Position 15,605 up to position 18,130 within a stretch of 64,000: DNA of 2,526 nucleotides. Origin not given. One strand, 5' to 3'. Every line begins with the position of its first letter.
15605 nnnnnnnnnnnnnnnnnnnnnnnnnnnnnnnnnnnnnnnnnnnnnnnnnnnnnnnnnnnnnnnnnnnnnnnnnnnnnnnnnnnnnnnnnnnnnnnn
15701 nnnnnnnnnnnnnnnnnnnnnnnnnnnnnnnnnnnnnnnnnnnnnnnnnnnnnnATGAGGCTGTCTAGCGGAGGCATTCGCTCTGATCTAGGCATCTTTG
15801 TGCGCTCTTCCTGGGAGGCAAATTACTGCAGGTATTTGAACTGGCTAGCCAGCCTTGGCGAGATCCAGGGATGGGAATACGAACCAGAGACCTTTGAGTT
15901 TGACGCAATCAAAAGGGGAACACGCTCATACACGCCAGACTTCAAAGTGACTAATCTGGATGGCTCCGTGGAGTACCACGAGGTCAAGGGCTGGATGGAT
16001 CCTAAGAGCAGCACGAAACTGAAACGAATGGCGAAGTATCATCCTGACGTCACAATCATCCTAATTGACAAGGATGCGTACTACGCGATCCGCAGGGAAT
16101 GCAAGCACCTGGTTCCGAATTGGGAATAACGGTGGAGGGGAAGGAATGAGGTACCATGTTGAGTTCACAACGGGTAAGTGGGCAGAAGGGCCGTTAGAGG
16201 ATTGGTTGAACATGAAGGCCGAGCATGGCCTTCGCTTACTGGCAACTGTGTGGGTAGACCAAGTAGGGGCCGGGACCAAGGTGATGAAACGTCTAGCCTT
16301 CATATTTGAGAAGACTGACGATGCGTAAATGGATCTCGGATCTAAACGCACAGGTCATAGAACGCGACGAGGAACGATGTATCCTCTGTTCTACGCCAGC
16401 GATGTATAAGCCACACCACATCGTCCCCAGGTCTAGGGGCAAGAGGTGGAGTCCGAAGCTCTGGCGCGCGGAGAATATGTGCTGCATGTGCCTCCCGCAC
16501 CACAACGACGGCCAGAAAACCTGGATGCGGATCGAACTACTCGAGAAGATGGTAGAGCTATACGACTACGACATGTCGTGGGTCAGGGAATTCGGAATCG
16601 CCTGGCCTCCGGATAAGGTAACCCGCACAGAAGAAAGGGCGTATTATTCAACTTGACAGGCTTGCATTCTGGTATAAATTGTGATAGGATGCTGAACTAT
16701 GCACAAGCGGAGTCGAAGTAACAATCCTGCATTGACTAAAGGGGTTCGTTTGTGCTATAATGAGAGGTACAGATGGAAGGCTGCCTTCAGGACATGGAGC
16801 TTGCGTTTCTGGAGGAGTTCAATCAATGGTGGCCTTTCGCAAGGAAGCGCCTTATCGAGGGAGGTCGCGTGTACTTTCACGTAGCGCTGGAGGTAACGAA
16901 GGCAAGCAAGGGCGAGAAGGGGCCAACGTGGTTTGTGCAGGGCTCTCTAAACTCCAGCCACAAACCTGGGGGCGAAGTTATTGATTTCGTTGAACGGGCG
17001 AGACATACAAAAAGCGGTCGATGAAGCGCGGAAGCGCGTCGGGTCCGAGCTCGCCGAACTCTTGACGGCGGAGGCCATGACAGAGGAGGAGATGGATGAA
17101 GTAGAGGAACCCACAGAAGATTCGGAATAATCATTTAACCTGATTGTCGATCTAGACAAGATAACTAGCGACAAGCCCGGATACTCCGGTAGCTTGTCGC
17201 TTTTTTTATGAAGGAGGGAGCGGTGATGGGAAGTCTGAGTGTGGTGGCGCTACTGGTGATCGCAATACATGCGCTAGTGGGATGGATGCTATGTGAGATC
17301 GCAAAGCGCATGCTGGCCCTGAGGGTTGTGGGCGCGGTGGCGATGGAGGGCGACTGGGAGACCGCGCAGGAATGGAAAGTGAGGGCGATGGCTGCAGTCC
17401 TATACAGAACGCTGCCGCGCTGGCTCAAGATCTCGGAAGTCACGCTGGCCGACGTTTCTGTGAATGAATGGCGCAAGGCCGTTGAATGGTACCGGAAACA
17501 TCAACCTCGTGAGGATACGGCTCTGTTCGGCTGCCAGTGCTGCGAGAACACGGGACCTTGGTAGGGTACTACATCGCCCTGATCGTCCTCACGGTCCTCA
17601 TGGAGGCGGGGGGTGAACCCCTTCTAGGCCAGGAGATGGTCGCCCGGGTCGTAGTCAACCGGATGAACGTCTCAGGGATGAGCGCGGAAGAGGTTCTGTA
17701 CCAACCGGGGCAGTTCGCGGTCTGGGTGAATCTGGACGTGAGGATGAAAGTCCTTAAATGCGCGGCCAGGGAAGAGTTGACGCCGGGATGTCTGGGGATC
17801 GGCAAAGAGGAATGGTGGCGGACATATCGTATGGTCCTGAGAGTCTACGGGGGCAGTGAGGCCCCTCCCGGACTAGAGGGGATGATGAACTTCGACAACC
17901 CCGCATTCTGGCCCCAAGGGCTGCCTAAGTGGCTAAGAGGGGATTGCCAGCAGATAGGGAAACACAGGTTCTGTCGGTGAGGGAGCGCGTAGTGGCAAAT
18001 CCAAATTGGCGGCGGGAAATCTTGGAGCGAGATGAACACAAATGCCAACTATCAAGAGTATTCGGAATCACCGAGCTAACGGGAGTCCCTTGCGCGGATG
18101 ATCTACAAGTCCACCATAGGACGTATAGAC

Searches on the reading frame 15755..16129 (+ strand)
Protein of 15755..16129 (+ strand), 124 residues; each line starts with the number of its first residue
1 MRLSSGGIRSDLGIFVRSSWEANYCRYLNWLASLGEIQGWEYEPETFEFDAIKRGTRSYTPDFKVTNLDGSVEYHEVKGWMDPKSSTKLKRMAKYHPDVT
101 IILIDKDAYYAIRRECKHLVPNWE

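Call 44: search_protein_families(library=pfam, max_evalue=0.01, proteins=[window:15755-16129:+])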
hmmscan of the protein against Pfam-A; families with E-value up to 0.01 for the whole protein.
window:15755-16129:+ (124 aa): 2 families
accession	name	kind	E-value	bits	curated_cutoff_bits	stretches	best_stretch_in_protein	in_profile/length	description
PF06356.17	DUF1064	-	6.6e-06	27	24.7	1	14-104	14-109/117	Protein of unknown function (DUF1064)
PF08722.17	Tn7_TnsA-like_N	-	0.0012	19.8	26.5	1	37-85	4-56/85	TnsA-like endonuclease N terminal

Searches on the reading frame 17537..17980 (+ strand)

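Call 44: search_protein_families(library=pfam, max_evalue=0.01, proteins=[window:17537-17980:+])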
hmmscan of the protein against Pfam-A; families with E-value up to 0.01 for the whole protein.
window:17537-17980:+ (147 aa): 1 family
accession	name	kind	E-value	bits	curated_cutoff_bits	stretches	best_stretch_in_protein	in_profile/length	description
PF07486.17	Hydrolase_2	-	5.6e-11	43.4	27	1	26-146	1-100/100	Cell Wall Hydrolase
